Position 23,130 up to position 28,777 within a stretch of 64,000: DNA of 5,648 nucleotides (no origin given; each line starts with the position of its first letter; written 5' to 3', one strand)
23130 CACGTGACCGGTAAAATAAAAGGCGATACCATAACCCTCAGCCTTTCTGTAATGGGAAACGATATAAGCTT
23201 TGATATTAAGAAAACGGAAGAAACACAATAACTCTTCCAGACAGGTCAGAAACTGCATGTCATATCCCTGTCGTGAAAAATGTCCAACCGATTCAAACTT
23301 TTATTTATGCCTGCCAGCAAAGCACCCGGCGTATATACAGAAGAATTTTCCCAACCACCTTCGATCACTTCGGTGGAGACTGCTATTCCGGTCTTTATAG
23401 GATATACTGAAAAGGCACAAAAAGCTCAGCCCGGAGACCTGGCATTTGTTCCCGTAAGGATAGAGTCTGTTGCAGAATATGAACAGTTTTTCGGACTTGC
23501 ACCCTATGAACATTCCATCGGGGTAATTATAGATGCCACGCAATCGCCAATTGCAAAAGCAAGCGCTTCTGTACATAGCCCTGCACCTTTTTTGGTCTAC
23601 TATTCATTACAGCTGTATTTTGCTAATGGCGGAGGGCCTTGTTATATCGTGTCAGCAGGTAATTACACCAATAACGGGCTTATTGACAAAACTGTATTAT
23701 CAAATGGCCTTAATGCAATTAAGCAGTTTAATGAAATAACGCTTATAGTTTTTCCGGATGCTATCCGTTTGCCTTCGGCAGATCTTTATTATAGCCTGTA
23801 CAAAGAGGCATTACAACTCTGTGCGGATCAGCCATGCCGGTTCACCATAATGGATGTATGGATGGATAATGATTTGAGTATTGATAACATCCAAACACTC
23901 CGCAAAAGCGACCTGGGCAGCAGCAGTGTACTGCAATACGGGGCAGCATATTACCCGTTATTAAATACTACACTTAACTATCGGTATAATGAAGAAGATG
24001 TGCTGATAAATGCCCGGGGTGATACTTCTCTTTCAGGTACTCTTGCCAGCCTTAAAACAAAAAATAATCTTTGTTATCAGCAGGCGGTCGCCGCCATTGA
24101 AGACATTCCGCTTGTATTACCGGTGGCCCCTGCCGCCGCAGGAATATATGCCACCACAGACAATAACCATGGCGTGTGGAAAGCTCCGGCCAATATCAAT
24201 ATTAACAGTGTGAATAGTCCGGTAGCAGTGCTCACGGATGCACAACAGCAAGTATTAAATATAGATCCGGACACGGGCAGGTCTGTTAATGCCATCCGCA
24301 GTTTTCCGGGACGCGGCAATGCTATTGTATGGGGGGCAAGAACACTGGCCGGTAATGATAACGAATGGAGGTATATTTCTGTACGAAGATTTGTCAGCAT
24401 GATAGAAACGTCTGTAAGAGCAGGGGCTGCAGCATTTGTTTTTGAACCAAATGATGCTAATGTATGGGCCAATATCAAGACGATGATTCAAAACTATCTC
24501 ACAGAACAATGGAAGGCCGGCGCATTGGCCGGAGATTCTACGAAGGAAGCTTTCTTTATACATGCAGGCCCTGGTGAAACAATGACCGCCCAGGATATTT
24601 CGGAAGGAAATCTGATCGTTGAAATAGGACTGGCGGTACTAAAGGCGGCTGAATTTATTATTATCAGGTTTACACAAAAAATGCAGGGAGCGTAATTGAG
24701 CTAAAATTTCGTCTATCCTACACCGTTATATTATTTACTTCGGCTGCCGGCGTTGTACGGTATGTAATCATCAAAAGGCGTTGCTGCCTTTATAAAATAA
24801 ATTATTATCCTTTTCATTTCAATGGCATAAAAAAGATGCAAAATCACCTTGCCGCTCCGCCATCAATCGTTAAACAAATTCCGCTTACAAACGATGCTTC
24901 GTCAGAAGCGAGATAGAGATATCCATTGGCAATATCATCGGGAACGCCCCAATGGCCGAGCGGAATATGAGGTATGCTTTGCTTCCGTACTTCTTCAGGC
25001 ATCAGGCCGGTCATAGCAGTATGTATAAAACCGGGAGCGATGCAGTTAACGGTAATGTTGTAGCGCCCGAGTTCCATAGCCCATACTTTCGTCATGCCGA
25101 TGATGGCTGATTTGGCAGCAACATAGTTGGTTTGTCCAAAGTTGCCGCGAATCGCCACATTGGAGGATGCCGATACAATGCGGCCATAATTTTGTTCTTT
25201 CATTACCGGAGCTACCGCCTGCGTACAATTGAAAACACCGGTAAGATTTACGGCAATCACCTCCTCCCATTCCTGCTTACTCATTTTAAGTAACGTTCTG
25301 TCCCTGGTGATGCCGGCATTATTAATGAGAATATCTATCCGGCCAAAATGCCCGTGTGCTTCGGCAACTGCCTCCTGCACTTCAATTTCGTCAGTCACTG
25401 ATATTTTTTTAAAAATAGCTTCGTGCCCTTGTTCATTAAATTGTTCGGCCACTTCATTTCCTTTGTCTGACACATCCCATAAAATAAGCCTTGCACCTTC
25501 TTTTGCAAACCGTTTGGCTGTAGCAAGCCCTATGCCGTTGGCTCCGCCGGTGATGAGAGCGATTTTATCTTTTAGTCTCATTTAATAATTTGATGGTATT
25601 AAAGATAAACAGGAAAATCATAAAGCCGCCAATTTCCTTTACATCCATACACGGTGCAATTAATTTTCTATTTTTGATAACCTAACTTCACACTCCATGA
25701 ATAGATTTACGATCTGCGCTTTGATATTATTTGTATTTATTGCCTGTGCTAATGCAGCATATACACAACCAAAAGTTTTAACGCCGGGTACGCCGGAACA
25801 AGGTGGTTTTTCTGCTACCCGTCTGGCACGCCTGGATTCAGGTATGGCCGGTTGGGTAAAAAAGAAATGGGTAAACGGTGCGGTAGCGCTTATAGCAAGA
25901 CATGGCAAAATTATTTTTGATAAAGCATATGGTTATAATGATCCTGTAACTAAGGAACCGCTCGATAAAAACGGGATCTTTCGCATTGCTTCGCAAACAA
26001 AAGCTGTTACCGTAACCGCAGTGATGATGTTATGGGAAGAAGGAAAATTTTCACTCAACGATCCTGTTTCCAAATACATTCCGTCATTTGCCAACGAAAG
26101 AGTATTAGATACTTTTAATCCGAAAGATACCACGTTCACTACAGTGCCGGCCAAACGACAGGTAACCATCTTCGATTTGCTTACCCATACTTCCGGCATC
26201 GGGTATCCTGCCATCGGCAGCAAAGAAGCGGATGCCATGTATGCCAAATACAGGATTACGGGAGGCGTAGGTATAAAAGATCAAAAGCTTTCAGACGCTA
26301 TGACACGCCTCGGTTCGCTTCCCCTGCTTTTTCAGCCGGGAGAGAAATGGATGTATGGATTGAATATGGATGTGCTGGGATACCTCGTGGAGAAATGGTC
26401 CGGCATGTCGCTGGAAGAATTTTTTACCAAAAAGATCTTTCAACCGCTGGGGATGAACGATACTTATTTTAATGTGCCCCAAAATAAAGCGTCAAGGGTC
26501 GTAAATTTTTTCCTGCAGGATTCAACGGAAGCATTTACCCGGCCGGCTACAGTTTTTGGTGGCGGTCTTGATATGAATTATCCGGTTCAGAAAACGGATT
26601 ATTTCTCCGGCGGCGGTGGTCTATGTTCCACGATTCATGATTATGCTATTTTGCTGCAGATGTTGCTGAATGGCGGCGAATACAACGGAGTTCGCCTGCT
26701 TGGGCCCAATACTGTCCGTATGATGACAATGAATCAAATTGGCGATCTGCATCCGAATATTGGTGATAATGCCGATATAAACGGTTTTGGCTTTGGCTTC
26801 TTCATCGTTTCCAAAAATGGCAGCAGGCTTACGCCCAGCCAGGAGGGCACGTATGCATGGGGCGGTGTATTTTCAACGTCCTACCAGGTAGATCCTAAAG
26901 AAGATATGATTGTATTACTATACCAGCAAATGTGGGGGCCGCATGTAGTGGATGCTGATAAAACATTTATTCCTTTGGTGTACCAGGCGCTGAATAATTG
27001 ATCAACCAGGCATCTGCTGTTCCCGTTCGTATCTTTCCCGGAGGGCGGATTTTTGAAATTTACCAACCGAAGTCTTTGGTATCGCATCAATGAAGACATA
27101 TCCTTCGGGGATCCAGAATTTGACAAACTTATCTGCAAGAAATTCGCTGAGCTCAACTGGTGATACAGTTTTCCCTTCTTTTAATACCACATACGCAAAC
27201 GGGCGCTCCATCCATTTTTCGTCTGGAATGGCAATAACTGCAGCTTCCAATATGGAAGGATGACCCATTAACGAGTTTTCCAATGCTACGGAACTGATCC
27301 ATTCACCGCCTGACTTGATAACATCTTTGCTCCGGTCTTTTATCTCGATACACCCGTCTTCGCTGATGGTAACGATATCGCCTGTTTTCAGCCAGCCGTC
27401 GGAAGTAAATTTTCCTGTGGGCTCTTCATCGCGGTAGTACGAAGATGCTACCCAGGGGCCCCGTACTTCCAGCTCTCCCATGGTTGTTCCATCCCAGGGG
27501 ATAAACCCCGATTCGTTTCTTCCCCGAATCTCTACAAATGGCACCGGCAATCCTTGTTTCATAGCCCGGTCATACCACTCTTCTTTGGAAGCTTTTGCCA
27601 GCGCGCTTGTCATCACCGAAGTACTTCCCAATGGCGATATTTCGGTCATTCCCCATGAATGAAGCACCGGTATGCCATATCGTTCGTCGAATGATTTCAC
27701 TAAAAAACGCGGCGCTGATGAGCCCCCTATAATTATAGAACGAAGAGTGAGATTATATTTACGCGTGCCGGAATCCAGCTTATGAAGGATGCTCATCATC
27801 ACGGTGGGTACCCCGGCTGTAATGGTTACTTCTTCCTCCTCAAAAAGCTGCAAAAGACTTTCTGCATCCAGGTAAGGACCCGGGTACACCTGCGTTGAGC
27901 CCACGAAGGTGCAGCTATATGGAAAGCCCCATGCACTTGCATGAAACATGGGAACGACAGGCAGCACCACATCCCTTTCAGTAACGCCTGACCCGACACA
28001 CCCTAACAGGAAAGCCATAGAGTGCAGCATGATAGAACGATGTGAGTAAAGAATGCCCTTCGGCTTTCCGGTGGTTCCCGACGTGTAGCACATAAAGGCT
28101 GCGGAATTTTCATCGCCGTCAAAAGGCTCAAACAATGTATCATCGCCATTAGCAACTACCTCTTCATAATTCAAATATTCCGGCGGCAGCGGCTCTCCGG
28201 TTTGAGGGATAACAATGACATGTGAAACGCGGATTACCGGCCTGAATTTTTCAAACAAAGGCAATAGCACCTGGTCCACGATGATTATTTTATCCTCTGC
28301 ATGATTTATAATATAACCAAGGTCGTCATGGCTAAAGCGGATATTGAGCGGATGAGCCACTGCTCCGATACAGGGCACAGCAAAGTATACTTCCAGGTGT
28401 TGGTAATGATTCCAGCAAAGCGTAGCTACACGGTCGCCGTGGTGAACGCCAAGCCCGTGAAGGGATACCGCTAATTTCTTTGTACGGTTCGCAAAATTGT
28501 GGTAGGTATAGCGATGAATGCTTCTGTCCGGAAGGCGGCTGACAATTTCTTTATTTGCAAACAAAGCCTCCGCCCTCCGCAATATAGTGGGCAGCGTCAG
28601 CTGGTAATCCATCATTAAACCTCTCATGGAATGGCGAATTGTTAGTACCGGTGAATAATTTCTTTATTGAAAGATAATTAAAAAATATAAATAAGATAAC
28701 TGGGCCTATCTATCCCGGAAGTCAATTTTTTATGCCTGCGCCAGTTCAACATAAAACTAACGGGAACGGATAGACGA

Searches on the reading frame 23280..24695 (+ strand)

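Call 79: search_protein_families(library=pfam, proteins=[window:23280-24695:+], max_evalue=0.00001)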
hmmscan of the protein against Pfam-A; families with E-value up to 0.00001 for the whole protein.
window:23280-24695:+ (471 aa): 1 family
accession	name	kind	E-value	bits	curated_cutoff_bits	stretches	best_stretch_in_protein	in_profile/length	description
PF17482.7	Phage_sheath_1C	-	2.8e-12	47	26.9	1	360-466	3-103/104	Phage tail sheath C-terminal domain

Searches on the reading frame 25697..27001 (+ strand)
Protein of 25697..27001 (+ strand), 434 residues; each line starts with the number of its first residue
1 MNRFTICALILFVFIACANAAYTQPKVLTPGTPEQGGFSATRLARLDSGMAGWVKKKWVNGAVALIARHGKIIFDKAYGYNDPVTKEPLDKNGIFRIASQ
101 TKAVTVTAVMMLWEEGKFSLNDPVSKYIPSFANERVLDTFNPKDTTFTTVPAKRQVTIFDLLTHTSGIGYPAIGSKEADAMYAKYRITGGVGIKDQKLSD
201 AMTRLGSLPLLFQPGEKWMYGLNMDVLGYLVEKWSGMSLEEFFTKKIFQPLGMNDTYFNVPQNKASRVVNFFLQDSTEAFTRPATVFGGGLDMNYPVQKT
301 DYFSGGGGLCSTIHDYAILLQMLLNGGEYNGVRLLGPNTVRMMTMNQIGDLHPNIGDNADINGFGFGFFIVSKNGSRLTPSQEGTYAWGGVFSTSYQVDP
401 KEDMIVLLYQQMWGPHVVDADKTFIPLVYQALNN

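Call 79: search_protein_families(library=pfam, proteins=[window:25697-27001:+], max_evalue=0.00001)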
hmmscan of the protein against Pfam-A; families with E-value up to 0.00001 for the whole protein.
window:25697-27001:+ (434 aa): 1 family
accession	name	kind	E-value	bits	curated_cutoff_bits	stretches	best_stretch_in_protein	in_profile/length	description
PF00144.29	Beta-lactamase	-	4.8e-65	220.3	27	1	55-422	10-321/329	Beta-lactamase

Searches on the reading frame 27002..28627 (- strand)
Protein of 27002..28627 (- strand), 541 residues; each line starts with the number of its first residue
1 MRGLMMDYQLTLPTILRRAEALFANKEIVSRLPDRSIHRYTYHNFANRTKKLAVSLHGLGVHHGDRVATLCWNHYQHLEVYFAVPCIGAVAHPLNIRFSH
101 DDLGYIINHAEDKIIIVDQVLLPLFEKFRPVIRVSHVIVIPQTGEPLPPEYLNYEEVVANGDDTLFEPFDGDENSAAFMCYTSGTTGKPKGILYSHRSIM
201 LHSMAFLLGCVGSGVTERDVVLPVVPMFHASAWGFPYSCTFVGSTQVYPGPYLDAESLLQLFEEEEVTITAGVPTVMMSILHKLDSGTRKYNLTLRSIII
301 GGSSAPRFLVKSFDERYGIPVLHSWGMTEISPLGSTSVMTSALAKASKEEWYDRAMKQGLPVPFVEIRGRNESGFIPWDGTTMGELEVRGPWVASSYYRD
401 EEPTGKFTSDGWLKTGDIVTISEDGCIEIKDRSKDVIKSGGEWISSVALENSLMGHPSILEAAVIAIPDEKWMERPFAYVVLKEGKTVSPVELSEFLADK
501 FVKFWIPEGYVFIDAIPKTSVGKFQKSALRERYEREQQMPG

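Call 79: search_protein_families(library=pfam, proteins=[window:27002-28627:-], max_evalue=0.00001)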
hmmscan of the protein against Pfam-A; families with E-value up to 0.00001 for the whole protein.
window:27002-28627:- (541 aa): 2 families
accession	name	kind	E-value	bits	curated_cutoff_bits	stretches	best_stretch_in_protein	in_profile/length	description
PF00501.34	AMP-binding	-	2e-71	241.3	29.9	1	25-398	10-384/384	AMP-binding enzyme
PF13193.12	AMP-binding_C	-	1.9e-17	64.4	24.5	1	449-523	2-76/76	AMP-binding enzyme C-terminal domain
